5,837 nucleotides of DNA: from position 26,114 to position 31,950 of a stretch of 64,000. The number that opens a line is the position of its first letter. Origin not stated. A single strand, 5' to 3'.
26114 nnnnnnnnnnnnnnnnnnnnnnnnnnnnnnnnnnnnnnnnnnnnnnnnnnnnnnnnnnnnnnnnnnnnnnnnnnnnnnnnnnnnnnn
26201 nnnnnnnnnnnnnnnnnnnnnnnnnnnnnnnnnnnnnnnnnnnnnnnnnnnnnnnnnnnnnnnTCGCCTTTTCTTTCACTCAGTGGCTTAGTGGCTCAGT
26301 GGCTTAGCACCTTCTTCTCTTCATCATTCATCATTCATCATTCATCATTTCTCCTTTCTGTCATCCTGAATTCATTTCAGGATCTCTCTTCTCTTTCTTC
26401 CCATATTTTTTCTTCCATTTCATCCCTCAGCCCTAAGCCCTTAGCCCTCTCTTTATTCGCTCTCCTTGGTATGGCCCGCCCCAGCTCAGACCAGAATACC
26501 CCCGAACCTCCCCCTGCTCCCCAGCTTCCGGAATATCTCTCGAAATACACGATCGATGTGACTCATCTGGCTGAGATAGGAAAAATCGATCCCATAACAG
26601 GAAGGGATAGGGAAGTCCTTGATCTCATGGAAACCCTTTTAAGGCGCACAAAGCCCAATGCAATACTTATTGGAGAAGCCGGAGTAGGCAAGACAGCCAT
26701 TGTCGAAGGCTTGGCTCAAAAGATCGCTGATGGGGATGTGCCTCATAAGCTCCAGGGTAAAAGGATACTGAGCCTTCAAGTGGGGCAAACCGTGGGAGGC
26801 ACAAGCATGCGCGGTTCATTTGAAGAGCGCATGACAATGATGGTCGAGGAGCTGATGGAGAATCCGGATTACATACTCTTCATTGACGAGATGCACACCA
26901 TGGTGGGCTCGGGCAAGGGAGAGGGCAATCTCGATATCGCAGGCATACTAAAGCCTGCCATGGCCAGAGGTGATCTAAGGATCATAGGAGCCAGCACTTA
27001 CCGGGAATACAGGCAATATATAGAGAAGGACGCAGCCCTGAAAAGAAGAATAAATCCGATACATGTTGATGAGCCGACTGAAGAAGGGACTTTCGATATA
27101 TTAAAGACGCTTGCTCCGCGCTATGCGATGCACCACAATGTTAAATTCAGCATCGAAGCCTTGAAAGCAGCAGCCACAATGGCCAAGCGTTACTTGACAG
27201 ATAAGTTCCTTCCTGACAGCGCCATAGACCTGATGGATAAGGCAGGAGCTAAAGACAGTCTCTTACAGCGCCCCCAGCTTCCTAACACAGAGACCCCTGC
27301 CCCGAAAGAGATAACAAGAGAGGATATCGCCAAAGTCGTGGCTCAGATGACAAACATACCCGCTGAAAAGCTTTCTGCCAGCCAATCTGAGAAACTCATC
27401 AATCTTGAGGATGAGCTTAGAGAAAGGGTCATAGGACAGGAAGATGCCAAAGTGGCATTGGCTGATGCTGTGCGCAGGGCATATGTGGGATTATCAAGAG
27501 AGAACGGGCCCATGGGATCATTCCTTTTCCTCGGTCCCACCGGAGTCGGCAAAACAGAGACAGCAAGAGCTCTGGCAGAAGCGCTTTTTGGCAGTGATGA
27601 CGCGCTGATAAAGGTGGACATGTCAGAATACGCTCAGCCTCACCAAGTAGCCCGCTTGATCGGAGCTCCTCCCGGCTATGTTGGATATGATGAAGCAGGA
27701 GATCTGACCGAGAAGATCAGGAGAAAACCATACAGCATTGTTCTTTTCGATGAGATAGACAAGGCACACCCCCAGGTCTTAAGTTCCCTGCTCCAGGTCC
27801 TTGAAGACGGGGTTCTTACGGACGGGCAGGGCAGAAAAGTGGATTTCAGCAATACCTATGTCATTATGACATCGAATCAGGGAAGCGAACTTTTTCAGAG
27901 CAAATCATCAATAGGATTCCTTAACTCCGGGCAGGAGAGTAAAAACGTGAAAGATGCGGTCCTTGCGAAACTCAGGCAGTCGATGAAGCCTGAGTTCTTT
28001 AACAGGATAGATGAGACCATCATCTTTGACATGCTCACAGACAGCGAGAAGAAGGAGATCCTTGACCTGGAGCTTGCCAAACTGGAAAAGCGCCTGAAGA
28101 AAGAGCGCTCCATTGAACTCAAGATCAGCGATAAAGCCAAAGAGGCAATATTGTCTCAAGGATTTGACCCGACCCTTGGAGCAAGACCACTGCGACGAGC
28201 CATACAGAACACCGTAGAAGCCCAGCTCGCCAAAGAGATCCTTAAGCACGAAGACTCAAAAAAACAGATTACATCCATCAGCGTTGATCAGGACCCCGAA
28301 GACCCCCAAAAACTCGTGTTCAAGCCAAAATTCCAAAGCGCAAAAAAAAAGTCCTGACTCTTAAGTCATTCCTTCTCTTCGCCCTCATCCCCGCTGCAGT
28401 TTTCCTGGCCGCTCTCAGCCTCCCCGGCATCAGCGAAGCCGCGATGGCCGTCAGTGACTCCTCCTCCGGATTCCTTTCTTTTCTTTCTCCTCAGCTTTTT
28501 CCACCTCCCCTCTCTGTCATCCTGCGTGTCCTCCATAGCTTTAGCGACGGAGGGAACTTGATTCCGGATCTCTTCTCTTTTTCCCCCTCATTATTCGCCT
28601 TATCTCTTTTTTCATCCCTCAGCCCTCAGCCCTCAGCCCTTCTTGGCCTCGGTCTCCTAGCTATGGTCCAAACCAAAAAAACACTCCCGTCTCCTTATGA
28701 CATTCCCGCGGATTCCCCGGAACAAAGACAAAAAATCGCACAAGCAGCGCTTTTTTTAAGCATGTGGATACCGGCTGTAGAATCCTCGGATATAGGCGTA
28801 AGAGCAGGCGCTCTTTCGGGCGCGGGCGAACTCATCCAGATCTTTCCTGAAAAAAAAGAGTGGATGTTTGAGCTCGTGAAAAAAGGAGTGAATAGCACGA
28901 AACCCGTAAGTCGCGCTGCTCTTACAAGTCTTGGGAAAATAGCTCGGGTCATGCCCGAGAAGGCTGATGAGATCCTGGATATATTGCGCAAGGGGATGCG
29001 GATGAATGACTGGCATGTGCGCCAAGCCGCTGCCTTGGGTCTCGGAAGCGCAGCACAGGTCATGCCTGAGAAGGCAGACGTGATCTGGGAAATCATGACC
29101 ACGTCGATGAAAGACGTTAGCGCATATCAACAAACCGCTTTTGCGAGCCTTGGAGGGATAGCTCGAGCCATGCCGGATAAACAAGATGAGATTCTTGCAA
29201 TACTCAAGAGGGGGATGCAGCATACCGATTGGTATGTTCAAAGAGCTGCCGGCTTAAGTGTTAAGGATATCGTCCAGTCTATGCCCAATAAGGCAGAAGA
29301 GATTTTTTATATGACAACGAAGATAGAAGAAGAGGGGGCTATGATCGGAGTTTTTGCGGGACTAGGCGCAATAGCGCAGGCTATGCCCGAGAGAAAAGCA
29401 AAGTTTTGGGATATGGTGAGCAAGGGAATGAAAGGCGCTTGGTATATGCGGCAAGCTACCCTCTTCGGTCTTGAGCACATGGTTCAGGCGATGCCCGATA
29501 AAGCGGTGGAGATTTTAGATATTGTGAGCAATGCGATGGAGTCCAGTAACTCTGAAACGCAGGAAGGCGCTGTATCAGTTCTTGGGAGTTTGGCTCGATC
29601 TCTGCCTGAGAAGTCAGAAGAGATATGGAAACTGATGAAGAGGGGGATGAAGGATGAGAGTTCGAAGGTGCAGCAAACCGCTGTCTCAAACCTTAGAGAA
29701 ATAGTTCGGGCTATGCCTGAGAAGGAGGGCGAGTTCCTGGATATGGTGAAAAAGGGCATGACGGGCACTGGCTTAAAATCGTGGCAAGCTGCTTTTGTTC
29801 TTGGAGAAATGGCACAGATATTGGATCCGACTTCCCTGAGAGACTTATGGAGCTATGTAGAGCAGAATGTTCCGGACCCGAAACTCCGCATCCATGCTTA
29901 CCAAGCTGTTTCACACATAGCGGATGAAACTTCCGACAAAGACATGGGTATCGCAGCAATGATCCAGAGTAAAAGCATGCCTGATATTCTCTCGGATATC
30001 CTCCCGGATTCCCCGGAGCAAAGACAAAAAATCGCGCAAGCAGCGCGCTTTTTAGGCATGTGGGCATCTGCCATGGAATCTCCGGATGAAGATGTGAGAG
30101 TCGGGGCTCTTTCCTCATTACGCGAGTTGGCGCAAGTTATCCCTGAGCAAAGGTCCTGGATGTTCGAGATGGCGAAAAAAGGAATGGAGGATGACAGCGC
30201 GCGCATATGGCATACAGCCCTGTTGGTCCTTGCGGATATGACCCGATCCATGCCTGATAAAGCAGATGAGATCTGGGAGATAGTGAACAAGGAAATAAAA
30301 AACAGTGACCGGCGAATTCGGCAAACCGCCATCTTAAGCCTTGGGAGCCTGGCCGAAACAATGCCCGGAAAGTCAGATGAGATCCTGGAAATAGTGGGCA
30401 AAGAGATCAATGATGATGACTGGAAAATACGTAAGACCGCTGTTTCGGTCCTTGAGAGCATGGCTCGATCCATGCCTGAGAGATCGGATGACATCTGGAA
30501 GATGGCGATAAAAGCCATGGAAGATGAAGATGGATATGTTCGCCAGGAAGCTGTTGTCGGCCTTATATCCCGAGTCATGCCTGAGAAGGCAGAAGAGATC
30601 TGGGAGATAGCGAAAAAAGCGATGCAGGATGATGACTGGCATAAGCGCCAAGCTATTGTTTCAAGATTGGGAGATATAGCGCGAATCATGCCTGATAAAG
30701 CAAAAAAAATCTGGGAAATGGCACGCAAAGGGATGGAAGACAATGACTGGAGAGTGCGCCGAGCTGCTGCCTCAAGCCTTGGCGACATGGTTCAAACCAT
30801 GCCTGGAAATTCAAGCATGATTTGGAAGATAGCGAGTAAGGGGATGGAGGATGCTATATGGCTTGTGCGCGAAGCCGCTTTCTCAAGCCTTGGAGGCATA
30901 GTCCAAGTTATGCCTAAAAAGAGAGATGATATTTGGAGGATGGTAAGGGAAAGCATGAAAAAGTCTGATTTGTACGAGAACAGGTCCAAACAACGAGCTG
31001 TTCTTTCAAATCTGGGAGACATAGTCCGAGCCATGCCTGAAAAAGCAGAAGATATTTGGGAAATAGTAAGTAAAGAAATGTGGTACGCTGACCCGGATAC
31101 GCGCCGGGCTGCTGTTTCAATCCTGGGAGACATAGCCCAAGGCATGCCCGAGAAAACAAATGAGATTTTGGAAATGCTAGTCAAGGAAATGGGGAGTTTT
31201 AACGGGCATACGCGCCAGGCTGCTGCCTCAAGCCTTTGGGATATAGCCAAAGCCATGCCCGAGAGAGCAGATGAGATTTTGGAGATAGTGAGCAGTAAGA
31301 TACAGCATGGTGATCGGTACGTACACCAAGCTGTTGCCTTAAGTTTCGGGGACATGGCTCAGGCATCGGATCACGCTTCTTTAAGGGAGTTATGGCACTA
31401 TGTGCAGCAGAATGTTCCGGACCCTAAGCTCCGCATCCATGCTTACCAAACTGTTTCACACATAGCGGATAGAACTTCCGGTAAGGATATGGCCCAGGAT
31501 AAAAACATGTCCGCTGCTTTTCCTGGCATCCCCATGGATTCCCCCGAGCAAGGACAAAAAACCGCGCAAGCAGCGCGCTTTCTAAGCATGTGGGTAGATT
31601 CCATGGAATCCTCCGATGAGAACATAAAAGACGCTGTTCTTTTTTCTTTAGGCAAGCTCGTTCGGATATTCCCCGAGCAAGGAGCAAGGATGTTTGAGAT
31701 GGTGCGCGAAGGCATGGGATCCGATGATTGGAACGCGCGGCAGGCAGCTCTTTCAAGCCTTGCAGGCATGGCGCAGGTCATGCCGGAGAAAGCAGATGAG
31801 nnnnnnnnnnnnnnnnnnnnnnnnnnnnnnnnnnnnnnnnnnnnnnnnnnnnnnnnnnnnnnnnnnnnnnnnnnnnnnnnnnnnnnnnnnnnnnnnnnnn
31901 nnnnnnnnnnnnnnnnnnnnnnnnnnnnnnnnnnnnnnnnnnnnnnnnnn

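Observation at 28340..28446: ORF1/ORF2 junction: dnaX-type A_AAA_AAG slippery heptamer, with the -1 frame running into ORF2 and encoding the 9th TM element without any start codon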

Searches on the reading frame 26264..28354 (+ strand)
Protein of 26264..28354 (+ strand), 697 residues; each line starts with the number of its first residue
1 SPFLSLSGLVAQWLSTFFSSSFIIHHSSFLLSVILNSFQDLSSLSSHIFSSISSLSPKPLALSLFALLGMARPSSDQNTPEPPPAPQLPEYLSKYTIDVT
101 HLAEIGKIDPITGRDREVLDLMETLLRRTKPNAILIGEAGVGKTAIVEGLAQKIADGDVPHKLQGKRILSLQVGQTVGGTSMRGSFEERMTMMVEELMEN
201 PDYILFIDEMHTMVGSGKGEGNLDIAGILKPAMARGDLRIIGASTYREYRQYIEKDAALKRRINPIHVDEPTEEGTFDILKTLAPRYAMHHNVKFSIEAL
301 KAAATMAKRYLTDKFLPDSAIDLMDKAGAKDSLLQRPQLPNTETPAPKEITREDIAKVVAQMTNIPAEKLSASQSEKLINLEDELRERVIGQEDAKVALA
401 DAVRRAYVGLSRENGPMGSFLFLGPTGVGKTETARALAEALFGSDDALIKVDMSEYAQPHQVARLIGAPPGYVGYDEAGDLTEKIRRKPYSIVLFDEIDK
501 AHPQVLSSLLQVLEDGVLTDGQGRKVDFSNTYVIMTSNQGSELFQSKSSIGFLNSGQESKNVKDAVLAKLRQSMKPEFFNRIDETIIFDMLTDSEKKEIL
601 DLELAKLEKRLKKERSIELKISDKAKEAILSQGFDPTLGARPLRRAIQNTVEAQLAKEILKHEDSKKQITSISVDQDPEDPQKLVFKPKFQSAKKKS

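Call 40: find_homologous_proteins(query=window:26264-28354:+, max_evalue=1e-20)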
Query window:26264-28354:+ (697 aa): 8000 proteins with E <= 1e-20 among 8000 candidates; the best 120 are listed.
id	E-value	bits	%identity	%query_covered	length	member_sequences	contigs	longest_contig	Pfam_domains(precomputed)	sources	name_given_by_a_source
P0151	4.3e-186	638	50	84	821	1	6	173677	PF13173.13,PF02861.26,PF20030.6,PF02151.26,PF00004.36,PF13401.13,PF23569.2,PF17871.8,PF13238.13,PF05496.19,PF07728.21,PF13191.13,PF00158.33,PF07724.21,PF05621.18,PF01078.28,PF10431.16,PF20720.4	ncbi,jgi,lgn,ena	-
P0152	5.2e-186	638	51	50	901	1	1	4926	PF02861.26,PF00004.36,PF13401.13,PF23569.2,PF17871.8,PF01637.25,PF07728.21,PF13191.13,PF00158.33,PF07724.21,PF12775.14,PF05621.18,PF10431.16,PF20720.4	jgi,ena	-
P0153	3.0e-185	635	49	82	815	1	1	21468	PF13173.13,PF02861.26,PF02151.26,PF00004.36,PF13401.13,PF23569.2,PF17871.8,PF13238.13,PF07728.21,PF13191.13,PF00158.33,PF07724.21,PF05621.18,PF10431.16,PF20720.4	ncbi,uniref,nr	ncbi:Negative regulator of genetic competence ClpC/MecB [Fervidicola ferrireducens]|uniref:Negative 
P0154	2.9e-184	632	48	86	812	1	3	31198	PF13173.13,PF02861.26,PF02151.26,PF00004.36,PF13401.13,PF23569.2,PF17871.8,PF13238.13,PF05496.19,PF07728.21,PF13191.13,PF00158.33,PF07724.21,PF05621.18,PF10431.16,PF20720.4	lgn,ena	-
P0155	2.9e-184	632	48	86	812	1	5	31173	PF13173.13,PF02861.26,PF02151.26,PF00004.36,PF13401.13,PF23569.2,PF17871.8,PF13238.13,PF05496.19,PF07728.21,PF13191.13,PF00158.33,PF07724.21,PF05621.18,PF10431.16,PF20720.4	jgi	-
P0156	4.3e-183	628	50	50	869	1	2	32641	PF13173.13,PF02861.26,PF00004.36,PF13401.13,PF23569.2,PF17871.8,PF07728.21,PF13191.13,PF00158.33,PF07724.21,PF12775.14,PF05729.19,PF05621.18,PF10431.16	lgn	-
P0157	4.6e-183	628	55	44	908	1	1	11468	PF02861.26,PF00004.36,PF13401.13,PF23569.2,PF17871.8,PF07728.21,PF13191.13,PF00158.33,PF07724.21,PF12775.14,PF05621.18,PF10431.16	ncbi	-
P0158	1.7e-182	626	50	47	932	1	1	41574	PF02861.26,PF00004.36,PF13401.13,PF23569.2,PF17871.8,PF07728.21,PF13191.13,PF00158.33,PF07724.21,PF12775.14,PF05621.18,PF10431.16,PF20720.4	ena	-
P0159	1.8e-182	626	50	82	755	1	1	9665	PF13173.13,PF02861.26,PF00004.36,PF13401.13,PF23569.2,PF17871.8,PF13238.13,PF05496.19,PF01637.25,PF07728.21,PF13191.13,PF06414.19,PF01695.24,PF00158.33,PF07724.21,PF05621.18,PF01078.28,PF10431.16,PF20720.4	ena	-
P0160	1.9e-182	626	50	82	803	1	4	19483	PF13173.13,PF02861.26,PF00004.36,PF13401.13,PF23569.2,PF17871.8,PF13238.13,PF05496.19,PF01637.25,PF07728.21,PF13191.13,PF06414.19,PF01695.24,PF00158.33,PF07724.21,PF05621.18,PF01078.28,PF10431.16,PF20720.4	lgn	-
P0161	2.0e-182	626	50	82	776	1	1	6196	PF13173.13,PF02861.26,PF00004.36,PF13401.13,PF23569.2,PF17871.8,PF13238.13,PF05496.19,PF01637.25,PF07728.21,PF13191.13,PF06414.19,PF01695.24,PF00158.33,PF07724.21,PF05621.18,PF01078.28,PF10431.16,PF20720.4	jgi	jgi:ATP-dependent Clp protease ATP-binding subunit ClpC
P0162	2.2e-182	626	50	82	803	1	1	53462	PF13173.13,PF02861.26,PF00004.36,PF13401.13,PF23569.2,PF17871.8,PF13238.13,PF05496.19,PF01637.25,PF07728.21,PF13191.13,PF06414.19,PF01695.24,PF00158.33,PF07724.21,PF05621.18,PF10431.16,PF20720.4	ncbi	-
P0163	2.3e-182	626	50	82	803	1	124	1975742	PF13173.13,PF02861.26,PF00004.36,PF13401.13,PF23569.2,PF17871.8,PF13238.13,PF05496.19,PF01637.25,PF07728.21,PF13191.13,PF06414.19,PF01695.24,PF00158.33,PF07724.21,PF05621.18,PF01078.28,PF10431.16,PF20720.4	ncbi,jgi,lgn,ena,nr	ncbi:MAG: ATP-dependent Clp protease ATP-binding subunit [Firmicutes bacterium]|jgi:ATP-dependent Cl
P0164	2.7e-182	626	53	45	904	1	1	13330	PF13173.13,PF02861.26,PF00004.36,PF13401.13,PF23569.2,PF17871.8,PF07728.21,PF13191.13,PF00158.33,PF07724.21,PF12775.14,PF05621.18,PF10431.16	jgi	-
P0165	3.3e-182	625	45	87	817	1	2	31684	PF13173.13,PF02861.26,PF00004.36,PF13401.13,PF23569.2,PF17871.8,PF07728.21,PF13191.13,PF00158.33,PF07724.21,PF12775.14,PF05621.18,PF10431.16,PF20720.4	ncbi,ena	-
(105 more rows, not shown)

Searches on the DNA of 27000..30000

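Call 25: search_rna_families(source=window, start=27000, end=30000, threshold=evalue, max_evalue=1)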
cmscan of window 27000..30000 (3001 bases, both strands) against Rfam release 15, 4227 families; matches with E-value up to 1: 1.
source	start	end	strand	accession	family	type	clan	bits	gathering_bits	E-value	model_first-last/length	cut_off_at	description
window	29251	29348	-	RF02120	FTX_2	Gene; lncRNA;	-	21.2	48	0.6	1-97/97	no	FTX transcript, XIST regulator conserved region 2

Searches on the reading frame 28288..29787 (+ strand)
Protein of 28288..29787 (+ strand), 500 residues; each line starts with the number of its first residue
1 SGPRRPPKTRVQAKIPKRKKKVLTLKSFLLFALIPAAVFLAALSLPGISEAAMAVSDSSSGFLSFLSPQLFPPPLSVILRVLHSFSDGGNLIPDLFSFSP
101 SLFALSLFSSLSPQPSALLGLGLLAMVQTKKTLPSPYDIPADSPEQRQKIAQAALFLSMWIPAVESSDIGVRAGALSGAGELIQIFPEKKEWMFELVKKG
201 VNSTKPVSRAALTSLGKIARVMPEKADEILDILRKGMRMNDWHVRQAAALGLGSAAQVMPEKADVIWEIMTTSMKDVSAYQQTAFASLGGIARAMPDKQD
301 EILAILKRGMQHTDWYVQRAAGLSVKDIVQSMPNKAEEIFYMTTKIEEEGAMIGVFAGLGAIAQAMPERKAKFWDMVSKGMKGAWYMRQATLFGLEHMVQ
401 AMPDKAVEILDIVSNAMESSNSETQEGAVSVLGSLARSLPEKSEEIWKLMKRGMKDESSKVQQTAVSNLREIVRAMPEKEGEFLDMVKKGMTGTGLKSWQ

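Call 12: find_related_loci(query=window:28288-29787:+, collection=genome_contigs, flank=10000)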
Query window:28288-29787:+ (500 aa) in genome_contigs; peptide patterns used: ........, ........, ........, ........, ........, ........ (x = any residue, [..] = any of these).
255 stretches matched a pattern, but none encodes a relative of the query by tblastn (E <= 1e-3).

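Call 13: find_homologous_proteins(query=window:28288-29787:+, max_evalue=0.001)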
Query window:28288-29787:+: 8000 candidates shared short words with the query, none scored E <= 0.001.

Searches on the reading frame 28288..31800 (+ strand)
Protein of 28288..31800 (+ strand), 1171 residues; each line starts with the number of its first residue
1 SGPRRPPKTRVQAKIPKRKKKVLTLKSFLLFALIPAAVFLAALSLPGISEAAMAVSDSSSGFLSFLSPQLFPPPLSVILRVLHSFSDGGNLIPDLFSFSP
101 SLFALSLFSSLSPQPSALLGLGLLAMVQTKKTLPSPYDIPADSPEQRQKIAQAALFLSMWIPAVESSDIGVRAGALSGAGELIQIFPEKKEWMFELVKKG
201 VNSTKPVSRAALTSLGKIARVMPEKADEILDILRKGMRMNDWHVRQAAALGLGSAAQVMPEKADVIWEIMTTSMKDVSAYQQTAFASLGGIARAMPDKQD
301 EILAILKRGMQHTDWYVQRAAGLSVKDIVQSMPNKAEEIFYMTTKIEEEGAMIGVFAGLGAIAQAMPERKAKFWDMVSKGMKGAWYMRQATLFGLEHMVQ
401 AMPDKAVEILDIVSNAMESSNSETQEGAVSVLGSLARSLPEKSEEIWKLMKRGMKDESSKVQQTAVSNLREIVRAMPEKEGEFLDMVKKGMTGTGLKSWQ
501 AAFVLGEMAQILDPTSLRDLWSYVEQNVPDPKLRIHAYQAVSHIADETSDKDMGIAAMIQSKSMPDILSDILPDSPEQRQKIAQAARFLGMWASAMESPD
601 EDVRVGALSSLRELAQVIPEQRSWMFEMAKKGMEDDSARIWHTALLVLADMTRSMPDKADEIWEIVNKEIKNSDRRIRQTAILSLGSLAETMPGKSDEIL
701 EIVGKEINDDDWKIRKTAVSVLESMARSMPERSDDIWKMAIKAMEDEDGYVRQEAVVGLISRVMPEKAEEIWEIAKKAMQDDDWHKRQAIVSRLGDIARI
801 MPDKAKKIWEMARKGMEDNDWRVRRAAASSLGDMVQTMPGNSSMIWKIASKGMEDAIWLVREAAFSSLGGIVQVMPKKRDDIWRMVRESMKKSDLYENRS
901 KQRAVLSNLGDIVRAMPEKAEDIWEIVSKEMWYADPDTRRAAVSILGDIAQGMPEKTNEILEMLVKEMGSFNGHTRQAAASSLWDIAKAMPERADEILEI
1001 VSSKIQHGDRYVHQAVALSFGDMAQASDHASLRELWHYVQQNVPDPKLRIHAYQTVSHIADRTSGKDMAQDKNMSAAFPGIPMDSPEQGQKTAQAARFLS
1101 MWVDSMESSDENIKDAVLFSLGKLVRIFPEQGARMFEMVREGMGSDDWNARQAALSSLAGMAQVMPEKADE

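Call 34: search_protein_representatives(protein=window:28288-31800:+)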
Query: 1171 residues. Proteins with E-value up to 0.001 (for the whole library): 749; up to 1e-10: 205; up to 1e-30: 39. The best 150 are listed.
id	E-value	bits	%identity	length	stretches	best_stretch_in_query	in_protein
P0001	0.0e+00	3557.5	68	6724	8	126-1171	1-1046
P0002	2.9e-114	399.5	35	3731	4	592-895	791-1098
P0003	2.3e-90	320.4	23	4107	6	631-1007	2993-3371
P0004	2.6e-75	270.6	26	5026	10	594-1017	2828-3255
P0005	4.9e-65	236.5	23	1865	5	594-886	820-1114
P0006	3.9e-64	233.6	28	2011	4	670-876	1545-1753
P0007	1.7e-59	218.2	25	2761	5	642-1003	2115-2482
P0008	3.5e-49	184.0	24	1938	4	596-1025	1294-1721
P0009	3.5e-46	174.1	24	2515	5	631-1030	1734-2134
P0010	4.4e-45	170.5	27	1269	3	674-920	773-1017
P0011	5.6e-44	166.8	28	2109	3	647-998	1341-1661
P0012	6.8e-44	166.5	29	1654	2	660-894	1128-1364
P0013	5.0e-43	163.6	25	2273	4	595-887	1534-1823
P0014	1.2e-42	162.5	24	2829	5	702-1034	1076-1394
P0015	3.8e-40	154.1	23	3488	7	659-1020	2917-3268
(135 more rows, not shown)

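Call 36: list_cluster_members(proteins=[P0001])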
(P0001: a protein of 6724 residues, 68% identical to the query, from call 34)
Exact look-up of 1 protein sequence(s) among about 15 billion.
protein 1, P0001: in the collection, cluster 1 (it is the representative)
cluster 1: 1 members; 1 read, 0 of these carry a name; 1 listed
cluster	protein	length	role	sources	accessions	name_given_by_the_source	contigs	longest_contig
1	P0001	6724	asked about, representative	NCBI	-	-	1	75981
